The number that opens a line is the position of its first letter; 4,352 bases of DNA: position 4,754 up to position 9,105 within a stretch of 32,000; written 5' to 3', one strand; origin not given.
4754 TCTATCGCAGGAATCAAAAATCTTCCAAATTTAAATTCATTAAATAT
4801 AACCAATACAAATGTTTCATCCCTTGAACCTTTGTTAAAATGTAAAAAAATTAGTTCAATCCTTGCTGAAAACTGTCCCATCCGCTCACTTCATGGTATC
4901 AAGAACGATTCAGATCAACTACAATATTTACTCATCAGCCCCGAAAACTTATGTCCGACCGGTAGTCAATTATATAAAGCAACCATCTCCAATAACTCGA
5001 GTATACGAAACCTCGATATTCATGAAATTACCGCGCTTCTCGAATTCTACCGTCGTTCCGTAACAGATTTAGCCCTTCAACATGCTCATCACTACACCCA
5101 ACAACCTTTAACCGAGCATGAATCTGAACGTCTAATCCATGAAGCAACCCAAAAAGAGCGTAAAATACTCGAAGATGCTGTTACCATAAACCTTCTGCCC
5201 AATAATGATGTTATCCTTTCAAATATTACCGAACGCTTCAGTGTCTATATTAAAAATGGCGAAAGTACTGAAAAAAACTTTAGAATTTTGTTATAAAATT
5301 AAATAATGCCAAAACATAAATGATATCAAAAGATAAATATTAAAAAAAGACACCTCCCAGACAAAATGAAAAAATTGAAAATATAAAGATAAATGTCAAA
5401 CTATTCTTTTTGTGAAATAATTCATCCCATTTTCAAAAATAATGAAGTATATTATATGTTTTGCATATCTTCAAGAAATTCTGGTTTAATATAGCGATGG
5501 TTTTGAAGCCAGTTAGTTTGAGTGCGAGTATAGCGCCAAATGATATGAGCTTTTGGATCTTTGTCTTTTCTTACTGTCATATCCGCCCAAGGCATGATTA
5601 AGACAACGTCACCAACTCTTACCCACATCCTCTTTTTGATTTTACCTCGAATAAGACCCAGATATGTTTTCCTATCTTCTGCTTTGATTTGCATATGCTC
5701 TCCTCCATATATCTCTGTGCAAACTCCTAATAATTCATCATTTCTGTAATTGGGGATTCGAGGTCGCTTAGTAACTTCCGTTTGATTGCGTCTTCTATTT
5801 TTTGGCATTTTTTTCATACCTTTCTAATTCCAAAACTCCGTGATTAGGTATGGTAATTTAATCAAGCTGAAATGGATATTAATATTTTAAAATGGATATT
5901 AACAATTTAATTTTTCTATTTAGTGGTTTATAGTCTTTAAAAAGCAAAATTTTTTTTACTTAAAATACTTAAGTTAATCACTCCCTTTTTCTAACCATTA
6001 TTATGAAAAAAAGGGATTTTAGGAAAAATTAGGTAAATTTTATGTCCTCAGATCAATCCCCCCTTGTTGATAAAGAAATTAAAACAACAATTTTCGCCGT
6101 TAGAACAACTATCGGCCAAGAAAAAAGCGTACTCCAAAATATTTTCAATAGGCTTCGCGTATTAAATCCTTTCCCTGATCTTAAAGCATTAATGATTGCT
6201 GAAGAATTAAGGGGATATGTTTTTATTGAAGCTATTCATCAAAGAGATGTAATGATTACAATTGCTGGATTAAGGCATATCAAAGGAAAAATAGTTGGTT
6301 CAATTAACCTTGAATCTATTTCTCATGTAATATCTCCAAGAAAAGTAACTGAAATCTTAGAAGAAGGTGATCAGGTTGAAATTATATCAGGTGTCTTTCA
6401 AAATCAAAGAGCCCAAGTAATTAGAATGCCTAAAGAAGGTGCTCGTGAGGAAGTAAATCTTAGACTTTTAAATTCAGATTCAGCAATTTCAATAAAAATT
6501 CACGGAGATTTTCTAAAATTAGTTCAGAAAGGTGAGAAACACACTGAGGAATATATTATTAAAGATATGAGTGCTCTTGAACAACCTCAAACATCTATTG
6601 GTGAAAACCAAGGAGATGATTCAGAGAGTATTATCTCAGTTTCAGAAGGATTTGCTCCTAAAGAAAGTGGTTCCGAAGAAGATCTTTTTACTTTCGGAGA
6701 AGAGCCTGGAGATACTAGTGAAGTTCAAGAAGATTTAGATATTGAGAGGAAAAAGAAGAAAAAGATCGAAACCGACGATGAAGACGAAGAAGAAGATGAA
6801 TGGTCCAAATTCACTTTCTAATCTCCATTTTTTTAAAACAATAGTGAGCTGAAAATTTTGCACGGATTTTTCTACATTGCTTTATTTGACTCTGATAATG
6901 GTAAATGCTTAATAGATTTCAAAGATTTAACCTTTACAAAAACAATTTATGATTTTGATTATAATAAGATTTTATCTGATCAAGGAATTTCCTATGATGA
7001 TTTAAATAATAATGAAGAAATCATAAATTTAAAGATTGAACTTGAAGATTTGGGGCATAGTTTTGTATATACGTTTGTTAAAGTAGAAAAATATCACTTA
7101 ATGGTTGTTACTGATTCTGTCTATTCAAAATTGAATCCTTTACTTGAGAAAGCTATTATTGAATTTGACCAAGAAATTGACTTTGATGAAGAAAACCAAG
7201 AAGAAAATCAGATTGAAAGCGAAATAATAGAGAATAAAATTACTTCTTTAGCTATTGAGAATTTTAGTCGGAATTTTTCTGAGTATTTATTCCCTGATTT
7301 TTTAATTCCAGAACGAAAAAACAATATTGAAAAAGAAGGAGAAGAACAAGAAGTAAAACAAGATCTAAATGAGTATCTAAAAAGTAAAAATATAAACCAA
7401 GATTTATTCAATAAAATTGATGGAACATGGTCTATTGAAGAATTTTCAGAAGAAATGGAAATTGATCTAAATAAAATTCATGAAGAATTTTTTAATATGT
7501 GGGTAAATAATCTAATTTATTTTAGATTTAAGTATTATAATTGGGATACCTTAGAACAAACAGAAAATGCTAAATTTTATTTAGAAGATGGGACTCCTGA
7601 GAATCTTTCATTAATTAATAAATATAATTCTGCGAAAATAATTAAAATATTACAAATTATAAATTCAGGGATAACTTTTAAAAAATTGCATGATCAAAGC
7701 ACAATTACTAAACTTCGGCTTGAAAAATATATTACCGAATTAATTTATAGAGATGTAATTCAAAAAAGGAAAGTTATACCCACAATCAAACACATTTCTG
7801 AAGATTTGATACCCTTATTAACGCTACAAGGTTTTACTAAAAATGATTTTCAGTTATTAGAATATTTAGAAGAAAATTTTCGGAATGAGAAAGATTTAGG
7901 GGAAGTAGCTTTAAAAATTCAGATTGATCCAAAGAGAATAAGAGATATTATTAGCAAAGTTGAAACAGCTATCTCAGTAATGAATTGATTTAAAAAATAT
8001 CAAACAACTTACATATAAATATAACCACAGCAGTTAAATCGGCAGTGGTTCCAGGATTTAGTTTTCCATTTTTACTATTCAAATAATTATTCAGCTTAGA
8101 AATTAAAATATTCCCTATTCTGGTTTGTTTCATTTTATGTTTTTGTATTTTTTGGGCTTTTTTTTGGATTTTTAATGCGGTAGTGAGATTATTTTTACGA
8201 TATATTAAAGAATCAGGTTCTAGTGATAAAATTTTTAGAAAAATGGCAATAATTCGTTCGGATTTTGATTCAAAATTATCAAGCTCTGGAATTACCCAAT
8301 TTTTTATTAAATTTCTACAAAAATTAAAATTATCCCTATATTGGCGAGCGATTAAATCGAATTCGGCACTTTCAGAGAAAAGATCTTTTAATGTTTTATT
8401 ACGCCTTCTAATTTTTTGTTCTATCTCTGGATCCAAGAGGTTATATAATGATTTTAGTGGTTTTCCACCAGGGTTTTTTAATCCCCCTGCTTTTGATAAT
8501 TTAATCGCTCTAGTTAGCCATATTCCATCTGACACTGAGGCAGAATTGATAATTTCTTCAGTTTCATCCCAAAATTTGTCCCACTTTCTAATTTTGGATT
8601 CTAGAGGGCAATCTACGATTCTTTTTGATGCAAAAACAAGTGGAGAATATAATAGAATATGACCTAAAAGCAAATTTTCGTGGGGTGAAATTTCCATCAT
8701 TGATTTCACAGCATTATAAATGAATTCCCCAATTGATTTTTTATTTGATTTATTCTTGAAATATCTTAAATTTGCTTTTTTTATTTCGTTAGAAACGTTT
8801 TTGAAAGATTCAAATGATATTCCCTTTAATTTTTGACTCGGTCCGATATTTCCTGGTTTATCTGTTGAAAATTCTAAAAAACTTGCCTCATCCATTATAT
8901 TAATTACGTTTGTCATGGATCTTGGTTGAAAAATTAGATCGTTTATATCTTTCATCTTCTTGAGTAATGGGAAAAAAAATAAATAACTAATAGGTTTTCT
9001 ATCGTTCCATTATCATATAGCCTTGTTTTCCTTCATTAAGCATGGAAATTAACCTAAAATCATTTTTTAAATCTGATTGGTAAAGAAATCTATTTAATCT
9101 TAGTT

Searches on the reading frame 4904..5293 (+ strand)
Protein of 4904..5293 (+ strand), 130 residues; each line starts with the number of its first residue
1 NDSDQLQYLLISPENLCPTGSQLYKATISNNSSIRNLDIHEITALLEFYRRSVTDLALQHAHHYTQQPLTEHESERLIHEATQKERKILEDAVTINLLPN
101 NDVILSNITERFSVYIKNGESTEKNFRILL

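Call 113: search_solved_structures(query=A8, max_evalue=10)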
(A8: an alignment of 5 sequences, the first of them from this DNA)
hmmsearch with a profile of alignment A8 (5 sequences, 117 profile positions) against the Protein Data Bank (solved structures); distinct sequences matched with E-value up to 10: 10.
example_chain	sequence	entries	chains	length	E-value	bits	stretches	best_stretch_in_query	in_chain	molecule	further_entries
30dr_O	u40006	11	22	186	0.27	14.5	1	20-67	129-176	Dynactin subunit 3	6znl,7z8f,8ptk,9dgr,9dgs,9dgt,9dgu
9b7j_R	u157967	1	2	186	0.31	14.3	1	19-65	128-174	Dynactin subunit 3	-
9sh3_A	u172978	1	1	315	0.79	13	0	27-67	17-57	aminocyclopropanecarboxylate oxidase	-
3nyl_A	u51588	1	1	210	1.2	12.3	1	18-89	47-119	Amyloid beta (A4) protein (Peptidase nexin-II, Alzheimer disease), isoform CRA_b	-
3nyj_A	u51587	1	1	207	1.4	12.2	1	18-89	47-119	Amyloid beta A4 protein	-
6nu2_A1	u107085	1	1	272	2.4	11.4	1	61-90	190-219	28S ribosomal protein S35, mitochondrial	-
9ojm_1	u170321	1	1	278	2.5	11.4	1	61-90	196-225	Small ribosomal subunit protein mS35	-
3umh_A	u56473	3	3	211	2.9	11.2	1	18-89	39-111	Amyloid beta A4 protein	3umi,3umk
4yn0_B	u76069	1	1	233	4.9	10.4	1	18-89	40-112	Amyloid beta A4 protein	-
5buo_A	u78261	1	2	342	9.7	9.4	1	18-89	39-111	Amyloid beta A4 protein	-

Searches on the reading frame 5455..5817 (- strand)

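Call 105: search_protein_families(library=pfam, proteins=[window:5455-5817:-], max_evalue=0.001)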
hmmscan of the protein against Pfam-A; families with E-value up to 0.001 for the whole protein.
window:5455-5817:- (121 aa): 1 family
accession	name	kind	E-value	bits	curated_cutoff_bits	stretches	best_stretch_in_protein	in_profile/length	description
PF01176.25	eIF-1a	-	2.8e-12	46.5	30.2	1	28-95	2-64/64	Translation initiation factor 1A / IF-1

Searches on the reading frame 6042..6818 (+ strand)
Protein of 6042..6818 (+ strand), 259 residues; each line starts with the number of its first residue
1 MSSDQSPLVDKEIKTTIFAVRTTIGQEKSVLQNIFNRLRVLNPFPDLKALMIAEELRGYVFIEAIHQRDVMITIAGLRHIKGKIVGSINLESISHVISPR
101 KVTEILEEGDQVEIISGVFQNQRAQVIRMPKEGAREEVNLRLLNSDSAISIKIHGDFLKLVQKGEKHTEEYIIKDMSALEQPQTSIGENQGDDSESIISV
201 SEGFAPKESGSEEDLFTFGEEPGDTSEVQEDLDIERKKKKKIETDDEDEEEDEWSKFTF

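Call 105: search_protein_families(library=pfam, proteins=[window:6042-6818:+], max_evalue=0.001)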
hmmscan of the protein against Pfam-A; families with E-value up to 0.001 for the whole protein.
window:6042-6818:+ (259 aa): 1 family
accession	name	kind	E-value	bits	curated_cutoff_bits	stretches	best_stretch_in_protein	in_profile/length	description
PF03439.18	Spt5-NGN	-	6.6e-14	52.1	22.4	1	17-96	2-83/84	Early transcription elongation factor of RNA pol II, NGN section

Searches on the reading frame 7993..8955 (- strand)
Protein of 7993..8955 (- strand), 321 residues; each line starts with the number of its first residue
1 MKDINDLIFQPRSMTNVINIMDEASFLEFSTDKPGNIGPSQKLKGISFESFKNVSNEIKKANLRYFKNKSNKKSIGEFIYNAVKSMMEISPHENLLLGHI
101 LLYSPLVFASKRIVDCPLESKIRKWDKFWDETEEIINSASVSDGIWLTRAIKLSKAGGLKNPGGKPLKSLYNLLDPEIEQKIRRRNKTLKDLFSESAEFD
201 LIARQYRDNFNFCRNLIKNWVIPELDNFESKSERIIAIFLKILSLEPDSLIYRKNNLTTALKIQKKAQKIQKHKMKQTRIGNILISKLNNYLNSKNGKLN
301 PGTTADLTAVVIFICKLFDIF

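Call 105: search_protein_families(library=pfam, proteins=[window:7993-8955:-], max_evalue=0.001)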
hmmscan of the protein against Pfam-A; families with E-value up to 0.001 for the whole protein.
window:7993-8955:- (321 aa): 1 family
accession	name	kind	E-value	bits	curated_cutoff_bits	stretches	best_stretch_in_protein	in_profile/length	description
PF01874.21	CitG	-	5.1e-39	135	27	1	22-314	5-283/284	ATP:dephospho-CoA triphosphoribosyl transferase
